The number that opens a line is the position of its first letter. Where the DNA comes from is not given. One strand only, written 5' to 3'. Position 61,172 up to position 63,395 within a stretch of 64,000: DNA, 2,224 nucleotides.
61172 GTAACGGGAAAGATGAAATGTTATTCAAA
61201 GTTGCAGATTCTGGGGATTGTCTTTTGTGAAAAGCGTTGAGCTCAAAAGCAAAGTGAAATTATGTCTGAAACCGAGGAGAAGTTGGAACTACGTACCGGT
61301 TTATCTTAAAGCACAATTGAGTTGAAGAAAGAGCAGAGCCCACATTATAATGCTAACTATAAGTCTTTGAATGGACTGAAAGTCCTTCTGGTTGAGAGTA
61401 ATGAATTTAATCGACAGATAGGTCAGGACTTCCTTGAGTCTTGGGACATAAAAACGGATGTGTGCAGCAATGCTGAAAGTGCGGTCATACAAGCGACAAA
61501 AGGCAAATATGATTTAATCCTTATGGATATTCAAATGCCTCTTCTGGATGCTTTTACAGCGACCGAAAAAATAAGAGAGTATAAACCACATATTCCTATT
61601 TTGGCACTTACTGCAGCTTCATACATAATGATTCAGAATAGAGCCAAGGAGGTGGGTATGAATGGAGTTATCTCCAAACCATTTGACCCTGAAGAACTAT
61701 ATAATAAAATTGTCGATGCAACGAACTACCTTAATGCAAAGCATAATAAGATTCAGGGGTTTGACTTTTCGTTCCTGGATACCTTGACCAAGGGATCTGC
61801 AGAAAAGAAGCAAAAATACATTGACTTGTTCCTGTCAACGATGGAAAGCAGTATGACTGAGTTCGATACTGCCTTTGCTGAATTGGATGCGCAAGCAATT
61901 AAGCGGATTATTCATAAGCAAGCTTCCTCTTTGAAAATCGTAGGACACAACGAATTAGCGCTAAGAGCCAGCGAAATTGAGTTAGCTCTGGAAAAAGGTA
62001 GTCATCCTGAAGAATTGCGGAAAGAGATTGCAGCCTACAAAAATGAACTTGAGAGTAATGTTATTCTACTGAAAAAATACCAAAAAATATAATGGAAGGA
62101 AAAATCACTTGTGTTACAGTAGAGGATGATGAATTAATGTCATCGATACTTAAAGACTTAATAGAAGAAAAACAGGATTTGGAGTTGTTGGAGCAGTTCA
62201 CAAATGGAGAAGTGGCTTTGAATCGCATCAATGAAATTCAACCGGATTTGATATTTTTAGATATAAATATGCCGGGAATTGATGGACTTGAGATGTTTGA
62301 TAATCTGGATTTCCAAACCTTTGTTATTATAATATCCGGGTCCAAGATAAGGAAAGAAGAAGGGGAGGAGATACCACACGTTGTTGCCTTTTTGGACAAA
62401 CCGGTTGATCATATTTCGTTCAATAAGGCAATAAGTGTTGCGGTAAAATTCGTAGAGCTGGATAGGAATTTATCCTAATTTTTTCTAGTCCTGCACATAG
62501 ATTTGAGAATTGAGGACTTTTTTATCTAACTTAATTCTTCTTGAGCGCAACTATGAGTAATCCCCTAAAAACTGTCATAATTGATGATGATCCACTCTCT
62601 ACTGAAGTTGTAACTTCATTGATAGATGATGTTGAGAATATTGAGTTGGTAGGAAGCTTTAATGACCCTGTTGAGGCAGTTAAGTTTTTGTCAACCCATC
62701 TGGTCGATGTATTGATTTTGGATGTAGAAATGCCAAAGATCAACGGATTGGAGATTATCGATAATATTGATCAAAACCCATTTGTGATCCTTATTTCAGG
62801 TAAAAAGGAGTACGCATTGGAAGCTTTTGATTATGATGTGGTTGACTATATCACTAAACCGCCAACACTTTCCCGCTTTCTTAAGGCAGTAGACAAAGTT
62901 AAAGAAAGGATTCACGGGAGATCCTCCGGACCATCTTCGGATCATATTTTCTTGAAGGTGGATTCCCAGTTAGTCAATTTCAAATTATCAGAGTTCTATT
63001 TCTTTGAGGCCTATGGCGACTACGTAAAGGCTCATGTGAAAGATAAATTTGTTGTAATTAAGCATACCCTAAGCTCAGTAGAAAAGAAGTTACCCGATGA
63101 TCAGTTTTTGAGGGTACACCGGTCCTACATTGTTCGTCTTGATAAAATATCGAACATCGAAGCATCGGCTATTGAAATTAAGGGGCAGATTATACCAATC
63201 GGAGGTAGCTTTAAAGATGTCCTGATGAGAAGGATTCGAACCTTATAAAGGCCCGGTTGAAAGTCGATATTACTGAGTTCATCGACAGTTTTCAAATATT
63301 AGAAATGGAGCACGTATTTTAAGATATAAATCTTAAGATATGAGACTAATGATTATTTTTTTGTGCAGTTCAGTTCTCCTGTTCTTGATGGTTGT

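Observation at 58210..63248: Stand-alone plant-type (ETR1-like) ethylene-binding domain protein coupled to a PAS histidine kinase and a REC-HPt / REC / LytTR phosphorelay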

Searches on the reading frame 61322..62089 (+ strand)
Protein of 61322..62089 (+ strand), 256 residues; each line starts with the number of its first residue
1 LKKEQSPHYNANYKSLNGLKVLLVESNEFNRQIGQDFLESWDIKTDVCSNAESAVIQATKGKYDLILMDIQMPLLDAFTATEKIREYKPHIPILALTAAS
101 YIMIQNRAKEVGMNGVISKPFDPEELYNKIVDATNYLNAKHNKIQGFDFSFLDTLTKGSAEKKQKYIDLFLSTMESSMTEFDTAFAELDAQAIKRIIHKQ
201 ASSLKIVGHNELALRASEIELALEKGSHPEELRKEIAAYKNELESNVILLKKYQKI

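Call 3: search_protein_families(library=pfam, proteins=[window:61322-62089:+], max_evalue=0.01)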
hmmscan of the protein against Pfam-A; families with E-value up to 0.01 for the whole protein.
window:61322-62089:+ (256 aa): 2 families
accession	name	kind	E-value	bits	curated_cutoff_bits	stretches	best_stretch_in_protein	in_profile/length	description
PF00072.30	Response_reg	-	3.4e-24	85.6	30.2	1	21-130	1-110/111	Response regulator receiver domain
PF01627.28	Hpt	-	1.9e-06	28.5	24.6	1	166-243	2-78/84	Hpt domain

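Call 63: search_protein_families(library=ncbifam, proteins=[window:61322-62089:+], max_evalue=0.00001)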
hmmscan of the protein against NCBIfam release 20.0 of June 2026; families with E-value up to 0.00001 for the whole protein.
window:61322-62089:+ (256 aa): 61 families (the best 25 are shown)
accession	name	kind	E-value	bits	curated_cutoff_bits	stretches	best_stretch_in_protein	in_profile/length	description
NF008318.0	PRK11107.1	equivalog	2.7e-26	91.9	890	1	4-244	653-907/920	two-component sensor histidine kinase BarA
NF011874.0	PRK15347.1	equivalog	1.1e-20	73.3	852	1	19-230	691-900/921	two component system sensor kinase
NF008302.0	PRK11091.1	equivalog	3.4e-20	71.8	838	1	4-253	511-772/779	aerobic respiration two-component sensor histidine kinase ArcB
NF045901.1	HisKinLetSLeg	equivalog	8.9e-20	70.3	1650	1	19-243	672-893/906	two-component system sensor histidine kinase LetS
NF041947.1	LuxQ_Vibrio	equivalog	1.2e-17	63.2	1200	1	17-131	721-836/843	quorum-sensing autoinducer 2 sensor kinase/phosphatase LuxQ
NF008543.0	PRK11466.1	equivalog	3.9e-17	61.4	982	1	10-240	673-903/914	TMAO reductase system sensor histidine kinase/response regulator TorS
NF051850.1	RespRegRprY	equivalog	1.7e-16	60.3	370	1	19-143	5-129/234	response regulator transcription factor RprY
TIGR02956.1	TMAO_torS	equivalog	1e-15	56.9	676.5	1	11-133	694-819/967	TMAO reductase system sensor histidine kinase/response regulator TorS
NF008099.0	PRK10841.1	equivalog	2.5e-14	52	920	1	5-130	811-936/949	two-component system sensor histidine kinase RcsC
NF041945.1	LuxN_Vibrio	equivalog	4.7e-14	51.5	1550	1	15-103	717-805/839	quorum-sensing autoinducer 1 sensor kinase/phosphatase LuxN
TIGR01387.1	cztR_silR_copR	subfamily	3.3e-13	49.8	279.2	1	21-143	1-123/218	heavy metal response regulator transcription factor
NF041367.1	CheY_Halo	equivalog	1.2e-12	48.2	200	1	21-132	1-112/114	chemotaxis protein CheY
TIGR01818.1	ntrC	equivalog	2.6e-12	46.3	558.6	1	24-134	4-114/463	nitrogen regulation protein NR(I)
NF007969.0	PRK10693.1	equivalog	1.1e-11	44.4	329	1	14-122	3-111/337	two-component system response regulator RssB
NF045991.1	RespRegCtrARhodob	equivalog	2.1e-11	44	350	1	20-130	2-112/224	response regulator transcription factor CtrA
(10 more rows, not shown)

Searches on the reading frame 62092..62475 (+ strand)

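Call 3: search_protein_families(library=pfam, proteins=[window:62092-62475:+], max_evalue=0.01)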
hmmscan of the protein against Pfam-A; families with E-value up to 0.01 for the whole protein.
window:62092-62475:+ (128 aa): 1 family
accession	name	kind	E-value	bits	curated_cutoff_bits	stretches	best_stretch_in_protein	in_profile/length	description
PF00072.30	Response_reg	-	6e-16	59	30.2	1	9-113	3-109/111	Response regulator receiver domain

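Call 63: search_protein_families(library=ncbifam, proteins=[window:62092-62475:+], max_evalue=0.00001)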
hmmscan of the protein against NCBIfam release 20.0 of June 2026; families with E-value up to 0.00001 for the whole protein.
window:62092-62475:+ (128 aa): 27 families (the best 25 are shown)
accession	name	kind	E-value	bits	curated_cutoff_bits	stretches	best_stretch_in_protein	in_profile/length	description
NF001965.0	PRK00742.1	subfamily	4.3e-15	55.8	293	1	4-84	3-84/357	chemotaxis-specific protein-glutamate methyltransferase CheB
NF008677.0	PRK11697.1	equivalog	2e-14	53.5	246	1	5-80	2-77/238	two-component system response regulator BtsR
NF007935.0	PRK10651.1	equivalog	1.9e-13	50.1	250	1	4-80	6-85/216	two-component system response regulator NarL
NF009206.0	PRK12555.1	subfamily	5.2e-12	45.4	342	1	8-81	4-78/340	chemotaxis-specific protein-glutamate methyltransferase CheB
TIGR02875.1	spore_0_A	equivalog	2e-11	43.7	200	1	4-73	2-71/262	sporulation transcription factor Spo0A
NF007419.0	PRK09958.1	equivalog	1.2e-10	41.3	251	1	7-83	3-81/204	acid-sensing system DNA-binding response regulator EvgA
NF049963.1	RespRegFlgRCampy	domain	6.7e-10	38.4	750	1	7-115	3-110/429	fla regulon two-component system response regulator FlgR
NF045505.1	RR_RssB_Pseudo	equivalog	7.5e-10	38.4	700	1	4-109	5-112/394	two-component system response regulator RssB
NF007969.0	PRK10693.1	equivalog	9.3e-10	38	329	1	8-84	11-88/337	two-component system response regulator RssB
NF041367.1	CheY_Halo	equivalog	1.1e-09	38.6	200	1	9-82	3-77/114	chemotaxis protein CheY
NF011896.0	PRK15369.1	equivalog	1.1e-09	38.2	242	1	7-73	6-72/211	two component system response regulator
NF045717.1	DVU0259_DivK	exception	1.4e-09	38.2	160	1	8-112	6-110/117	DVU0259 family response regulator domain-containing protein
NF007708.0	PRK10403.1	equivalog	9.5e-09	35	343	1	8-73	10-75/215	nitrate/nitrite response regulator protein NarP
NF052445.1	RespRegMctR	equivalog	1.5e-08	34.3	300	1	5-79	2-79/205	two-component system response regulator MctR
NF040689.1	MtrAB_MtrA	equivalog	6.6e-08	32.2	300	1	9-81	3-73/219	MtrAB system response regulator MtrA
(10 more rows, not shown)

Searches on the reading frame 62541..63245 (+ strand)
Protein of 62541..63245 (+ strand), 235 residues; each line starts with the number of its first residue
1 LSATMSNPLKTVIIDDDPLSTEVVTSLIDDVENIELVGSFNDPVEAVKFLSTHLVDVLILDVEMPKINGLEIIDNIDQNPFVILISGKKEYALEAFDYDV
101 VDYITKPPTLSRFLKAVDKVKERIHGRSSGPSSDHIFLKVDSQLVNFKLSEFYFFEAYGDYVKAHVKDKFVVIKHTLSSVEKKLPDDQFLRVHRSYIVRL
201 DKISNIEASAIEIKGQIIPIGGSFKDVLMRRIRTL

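Call 3: search_protein_families(library=pfam, proteins=[window:62541-63245:+], max_evalue=0.01)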
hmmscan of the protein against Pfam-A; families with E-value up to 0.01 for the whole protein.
window:62541-63245:+ (235 aa): 3 families
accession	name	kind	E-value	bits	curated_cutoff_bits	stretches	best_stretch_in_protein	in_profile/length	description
PF00072.30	Response_reg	-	2.2e-20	73.3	30.2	1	12-117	2-110/111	Response regulator receiver domain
PF04397.21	LytTR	-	2.1e-16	60.3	22.6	1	144-209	3-68/98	LytTr DNA-binding domain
PF00712.24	DNA_pol3_beta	-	0.0063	17.1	24.4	0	112-190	9-87/120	DNA polymerase III beta subunit, N-terminal domain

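Call 63: search_protein_families(library=ncbifam, proteins=[window:62541-63245:+], max_evalue=0.00001)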
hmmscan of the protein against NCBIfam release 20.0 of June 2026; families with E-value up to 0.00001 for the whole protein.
window:62541-63245:+ (235 aa): 31 families (the best 25 are shown)
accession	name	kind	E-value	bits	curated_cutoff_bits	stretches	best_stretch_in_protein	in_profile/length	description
NF008677.0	PRK11697.1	equivalog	1.6e-29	103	246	1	9-209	2-206/238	two-component system response regulator BtsR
NF010684.1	PRK14084.1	equivalog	7.6e-23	81.5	375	1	9-125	1-120/254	response regulator transcription factor LytR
NF001965.0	PRK00742.1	subfamily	1.2e-17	64.2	293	1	8-124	3-127/357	chemotaxis-specific protein-glutamate methyltransferase CheB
NF009206.0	PRK12555.1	subfamily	4.5e-14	52.1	342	1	10-109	2-107/340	chemotaxis-specific protein-glutamate methyltransferase CheB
NF052445.1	RespRegMctR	equivalog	3e-11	43.1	300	1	9-130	2-128/205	two-component system response regulator MctR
NF007419.0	PRK09958.1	equivalog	4.9e-11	42.6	251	1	11-121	3-117/204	acid-sensing system DNA-binding response regulator EvgA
TIGR02875.1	spore_0_A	equivalog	5.9e-11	42.1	200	1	8-124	2-125/262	sporulation transcription factor Spo0A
NF049963.1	RespRegFlgRCampy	domain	5.4e-10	38.7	750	1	12-121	4-113/429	fla regulon two-component system response regulator FlgR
NF007750.0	PRK10430.1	equivalog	1e-09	38.3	262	1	11-123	4-123/239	two-component system response regulator DcuR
NF007935.0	PRK10651.1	equivalog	1.4e-09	37.5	250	1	5-80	3-78/216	two-component system response regulator NarL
NF007018.1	PRK09483.1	equivalog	2.8e-09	36.9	280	1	12-119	5-117/217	UvrY/SirA/GacA family response regulator transcription factor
NF051850.1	RespRegRprY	equivalog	3.6e-09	36.4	370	1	38-129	32-128/234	response regulator transcription factor RprY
NF006900.1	PRK09390.1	equivalog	1.1e-08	34.8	255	1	5-124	1-123/203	response regulator FixJ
NF047793.1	ResRegPgtA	equivalog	1.6e-08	33.8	650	1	9-120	6-120/414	two-component system response regulator PgtA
NF045505.1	RR_RssB_Pseudo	equivalog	5.6e-08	32.2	700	1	7-107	3-107/394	two-component system response regulator RssB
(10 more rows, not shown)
